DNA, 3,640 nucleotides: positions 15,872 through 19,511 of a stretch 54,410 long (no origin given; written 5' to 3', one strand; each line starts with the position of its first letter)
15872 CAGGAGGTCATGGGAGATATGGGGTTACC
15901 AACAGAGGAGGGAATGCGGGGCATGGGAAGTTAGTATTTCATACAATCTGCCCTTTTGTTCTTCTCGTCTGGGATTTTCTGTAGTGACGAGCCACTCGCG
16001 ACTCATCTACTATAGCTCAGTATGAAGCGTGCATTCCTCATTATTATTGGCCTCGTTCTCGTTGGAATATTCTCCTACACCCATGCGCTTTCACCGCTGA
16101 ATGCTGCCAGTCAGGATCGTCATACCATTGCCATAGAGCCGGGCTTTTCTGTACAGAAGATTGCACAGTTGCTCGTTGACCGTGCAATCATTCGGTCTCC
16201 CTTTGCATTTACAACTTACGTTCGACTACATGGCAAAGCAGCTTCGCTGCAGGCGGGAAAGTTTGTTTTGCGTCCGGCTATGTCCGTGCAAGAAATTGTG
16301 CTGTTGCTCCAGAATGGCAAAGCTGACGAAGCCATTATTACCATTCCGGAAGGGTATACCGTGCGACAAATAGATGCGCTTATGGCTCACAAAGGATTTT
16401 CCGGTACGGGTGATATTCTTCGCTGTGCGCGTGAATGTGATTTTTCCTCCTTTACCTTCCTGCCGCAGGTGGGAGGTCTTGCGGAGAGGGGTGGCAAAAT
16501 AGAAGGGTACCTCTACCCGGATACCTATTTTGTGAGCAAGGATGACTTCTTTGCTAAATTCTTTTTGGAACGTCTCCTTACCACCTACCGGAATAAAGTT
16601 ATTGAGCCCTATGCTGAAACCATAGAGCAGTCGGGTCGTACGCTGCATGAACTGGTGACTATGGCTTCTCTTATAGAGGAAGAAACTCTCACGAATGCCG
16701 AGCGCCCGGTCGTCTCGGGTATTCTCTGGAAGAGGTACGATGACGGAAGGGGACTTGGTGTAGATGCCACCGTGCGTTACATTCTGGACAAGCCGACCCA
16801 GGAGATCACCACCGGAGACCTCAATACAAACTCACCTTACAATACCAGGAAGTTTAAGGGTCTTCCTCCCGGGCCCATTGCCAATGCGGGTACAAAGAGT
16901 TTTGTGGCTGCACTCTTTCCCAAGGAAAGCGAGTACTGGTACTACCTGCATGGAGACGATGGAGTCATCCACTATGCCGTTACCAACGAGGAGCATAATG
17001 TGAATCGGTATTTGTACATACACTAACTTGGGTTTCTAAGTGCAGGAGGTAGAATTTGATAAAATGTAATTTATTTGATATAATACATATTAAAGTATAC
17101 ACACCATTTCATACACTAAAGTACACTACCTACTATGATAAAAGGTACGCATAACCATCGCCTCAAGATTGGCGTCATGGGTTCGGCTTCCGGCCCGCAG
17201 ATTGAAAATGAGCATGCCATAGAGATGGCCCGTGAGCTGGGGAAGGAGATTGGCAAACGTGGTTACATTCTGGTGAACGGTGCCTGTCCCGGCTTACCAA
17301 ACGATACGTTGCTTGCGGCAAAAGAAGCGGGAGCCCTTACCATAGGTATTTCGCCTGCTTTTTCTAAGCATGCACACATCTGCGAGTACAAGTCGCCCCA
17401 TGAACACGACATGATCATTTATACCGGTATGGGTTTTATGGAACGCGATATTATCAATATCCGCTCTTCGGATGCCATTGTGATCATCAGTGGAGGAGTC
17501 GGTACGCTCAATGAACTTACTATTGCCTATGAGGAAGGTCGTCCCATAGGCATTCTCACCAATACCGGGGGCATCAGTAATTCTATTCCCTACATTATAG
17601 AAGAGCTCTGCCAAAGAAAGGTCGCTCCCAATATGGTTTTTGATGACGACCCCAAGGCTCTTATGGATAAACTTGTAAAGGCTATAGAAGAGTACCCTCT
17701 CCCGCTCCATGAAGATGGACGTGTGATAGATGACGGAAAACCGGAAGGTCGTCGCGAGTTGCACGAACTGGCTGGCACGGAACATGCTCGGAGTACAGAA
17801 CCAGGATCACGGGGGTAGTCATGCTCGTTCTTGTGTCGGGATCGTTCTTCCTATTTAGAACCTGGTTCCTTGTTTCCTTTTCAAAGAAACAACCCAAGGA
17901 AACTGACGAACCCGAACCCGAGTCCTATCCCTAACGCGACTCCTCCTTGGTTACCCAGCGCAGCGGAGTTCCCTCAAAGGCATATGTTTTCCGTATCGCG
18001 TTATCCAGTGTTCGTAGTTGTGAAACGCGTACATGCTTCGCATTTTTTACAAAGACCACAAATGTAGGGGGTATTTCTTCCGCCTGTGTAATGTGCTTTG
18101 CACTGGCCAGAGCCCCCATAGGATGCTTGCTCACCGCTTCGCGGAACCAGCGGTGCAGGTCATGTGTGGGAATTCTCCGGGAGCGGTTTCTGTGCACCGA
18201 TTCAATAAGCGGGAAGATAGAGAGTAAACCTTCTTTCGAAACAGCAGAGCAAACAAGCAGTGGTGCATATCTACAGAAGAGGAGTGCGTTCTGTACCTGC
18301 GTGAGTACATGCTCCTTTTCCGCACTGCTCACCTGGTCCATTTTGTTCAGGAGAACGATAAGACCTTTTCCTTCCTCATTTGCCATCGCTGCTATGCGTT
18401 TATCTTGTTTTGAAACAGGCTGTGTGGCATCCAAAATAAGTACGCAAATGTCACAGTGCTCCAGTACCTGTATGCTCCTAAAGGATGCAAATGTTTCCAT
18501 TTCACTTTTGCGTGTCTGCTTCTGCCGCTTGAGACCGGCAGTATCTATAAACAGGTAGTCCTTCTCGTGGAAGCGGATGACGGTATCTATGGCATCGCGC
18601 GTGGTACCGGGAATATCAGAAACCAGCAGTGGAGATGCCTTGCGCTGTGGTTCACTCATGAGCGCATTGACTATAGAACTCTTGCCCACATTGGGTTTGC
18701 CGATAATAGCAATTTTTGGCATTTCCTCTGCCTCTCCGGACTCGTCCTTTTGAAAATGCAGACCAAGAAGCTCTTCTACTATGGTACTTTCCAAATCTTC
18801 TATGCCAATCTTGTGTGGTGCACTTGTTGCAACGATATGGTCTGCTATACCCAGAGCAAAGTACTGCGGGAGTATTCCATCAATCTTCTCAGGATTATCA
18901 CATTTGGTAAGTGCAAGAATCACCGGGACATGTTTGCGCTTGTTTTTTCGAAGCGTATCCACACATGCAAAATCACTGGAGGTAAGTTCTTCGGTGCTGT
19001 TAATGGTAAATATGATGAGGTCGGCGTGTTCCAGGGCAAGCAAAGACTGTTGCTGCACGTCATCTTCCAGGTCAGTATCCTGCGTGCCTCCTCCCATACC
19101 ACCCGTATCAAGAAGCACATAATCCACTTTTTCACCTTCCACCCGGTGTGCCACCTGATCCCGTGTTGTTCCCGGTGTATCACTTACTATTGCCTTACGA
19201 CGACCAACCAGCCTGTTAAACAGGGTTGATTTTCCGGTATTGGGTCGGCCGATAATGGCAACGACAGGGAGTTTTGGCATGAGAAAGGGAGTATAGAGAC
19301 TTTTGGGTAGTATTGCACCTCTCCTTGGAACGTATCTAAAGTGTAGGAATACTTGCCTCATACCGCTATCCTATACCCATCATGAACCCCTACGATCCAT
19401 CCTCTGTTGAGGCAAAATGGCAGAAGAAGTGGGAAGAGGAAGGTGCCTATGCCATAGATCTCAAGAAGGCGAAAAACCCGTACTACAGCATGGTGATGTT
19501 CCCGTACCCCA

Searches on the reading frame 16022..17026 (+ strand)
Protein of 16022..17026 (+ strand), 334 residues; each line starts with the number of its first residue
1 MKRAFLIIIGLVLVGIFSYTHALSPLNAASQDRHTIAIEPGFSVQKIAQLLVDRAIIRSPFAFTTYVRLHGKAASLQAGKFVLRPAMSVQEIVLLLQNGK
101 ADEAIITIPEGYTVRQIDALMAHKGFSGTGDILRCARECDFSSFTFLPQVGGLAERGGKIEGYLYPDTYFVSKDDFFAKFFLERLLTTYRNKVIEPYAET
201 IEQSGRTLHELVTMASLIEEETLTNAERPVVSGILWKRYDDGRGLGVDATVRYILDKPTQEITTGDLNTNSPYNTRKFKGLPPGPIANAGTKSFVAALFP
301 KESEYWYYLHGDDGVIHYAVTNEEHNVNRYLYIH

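Call 38: search_protein_families(library=pfam, proteins=[window:16022-17026:+], max_evalue=0.001)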
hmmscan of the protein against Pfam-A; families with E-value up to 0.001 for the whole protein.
window:16022-17026:+ (334 aa): 1 family
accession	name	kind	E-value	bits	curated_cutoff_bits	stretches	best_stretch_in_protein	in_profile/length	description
PF02618.21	YceG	-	6.7e-69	232.8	32.4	1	36-328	1-272/275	YceG-like family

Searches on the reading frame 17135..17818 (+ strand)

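Call 38: search_protein_families(library=pfam, proteins=[window:17135-17818:+], max_evalue=0.001)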
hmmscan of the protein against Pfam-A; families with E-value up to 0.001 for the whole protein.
window:17135-17818:+ (227 aa): 2 families
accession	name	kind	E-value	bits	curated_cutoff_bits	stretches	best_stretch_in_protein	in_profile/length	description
PF18306.6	LDcluster4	-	3.9e-38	130.9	26.3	1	10-149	2-125/151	SLOG cluster4 family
PF03641.19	Lysine_decarbox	-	2.4e-06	28.2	27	1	61-132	7-73/131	Possible lysine decarboxylase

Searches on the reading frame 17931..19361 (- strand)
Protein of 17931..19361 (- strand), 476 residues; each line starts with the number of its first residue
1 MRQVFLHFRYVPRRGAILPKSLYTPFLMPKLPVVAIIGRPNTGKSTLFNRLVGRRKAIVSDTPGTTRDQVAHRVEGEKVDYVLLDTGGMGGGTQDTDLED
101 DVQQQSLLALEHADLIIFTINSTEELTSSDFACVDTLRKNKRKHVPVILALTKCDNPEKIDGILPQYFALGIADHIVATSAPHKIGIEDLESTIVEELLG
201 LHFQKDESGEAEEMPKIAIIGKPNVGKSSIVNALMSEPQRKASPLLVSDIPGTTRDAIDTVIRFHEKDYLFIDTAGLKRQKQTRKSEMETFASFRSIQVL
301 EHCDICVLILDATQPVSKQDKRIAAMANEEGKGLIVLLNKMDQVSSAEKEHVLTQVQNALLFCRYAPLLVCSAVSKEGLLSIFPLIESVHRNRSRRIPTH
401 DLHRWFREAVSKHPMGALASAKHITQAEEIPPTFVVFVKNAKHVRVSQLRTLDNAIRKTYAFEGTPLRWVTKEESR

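Call 38: search_protein_families(library=pfam, proteins=[window:17931-19361:-], max_evalue=0.001)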
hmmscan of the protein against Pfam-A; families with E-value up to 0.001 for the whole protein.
window:17931-19361:- (476 aa): 27 families (the best 25 are shown)
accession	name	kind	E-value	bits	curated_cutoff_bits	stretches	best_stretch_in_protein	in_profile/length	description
PF01926.29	MMR_HSR1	-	4.5e-52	175.4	21.9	2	34-153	2-113/113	50S ribosome-binding GTPase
PF02421.24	FeoB_N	-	5.5e-25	88.1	27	2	34-193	3-155/156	Ferrous iron transport protein B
PF00009.33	GTP_EFTU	-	2e-20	73.6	26.5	1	213-386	2-182/188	Elongation factor Tu GTP binding domain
PF14714.11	KH_dom-like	-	1.9e-16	60.5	27.3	1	396-471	1-80/81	KH-domain-like of EngA bacterial GTPase enzymes, C-terminal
PF00350.29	Dynamin_N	-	1.8e-13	51.3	27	0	262-341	96-168/168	Dynamin family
PF03193.22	RsgA_GTPase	-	2.5e-10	40.9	30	0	217-278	109-169/174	RsgA GTPase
PF08477.19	Roc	-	6.4e-08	33.3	27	0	216-286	1-75/119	Ras of Complex, Roc, domain of DAPkinase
PF00071.28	Ras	-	8.4e-08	32.4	21.6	1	34-197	2-159/162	Ras family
PF00025.27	Arf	-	1e-07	32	22.3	0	322-383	103-167/174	ADP-ribosylation factor family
PF02492.25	cobW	-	2.1e-06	27.9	20.7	0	265-357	81-170/180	CobW/HypB/UreG, nucleotide-binding domain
PF05621.17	TniB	-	3.8e-06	26.9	22.4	0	209-236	30-57/189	Bacterial TniB protein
PF04548.22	AIG1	-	5.5e-06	26.3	27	0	36-159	5-131/212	AIG1 family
PF00005.33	ABC_tran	-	1.6e-05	25.9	25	0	32-57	12-37/137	ABC transporter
PF19993.5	DO-GTPase2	-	2.3e-05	24.6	27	0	33-48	2-17/226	Double-GTPase 2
PF13401.12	AAA_22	-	2.6e-05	25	27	0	217-328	8-109/130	AAA domain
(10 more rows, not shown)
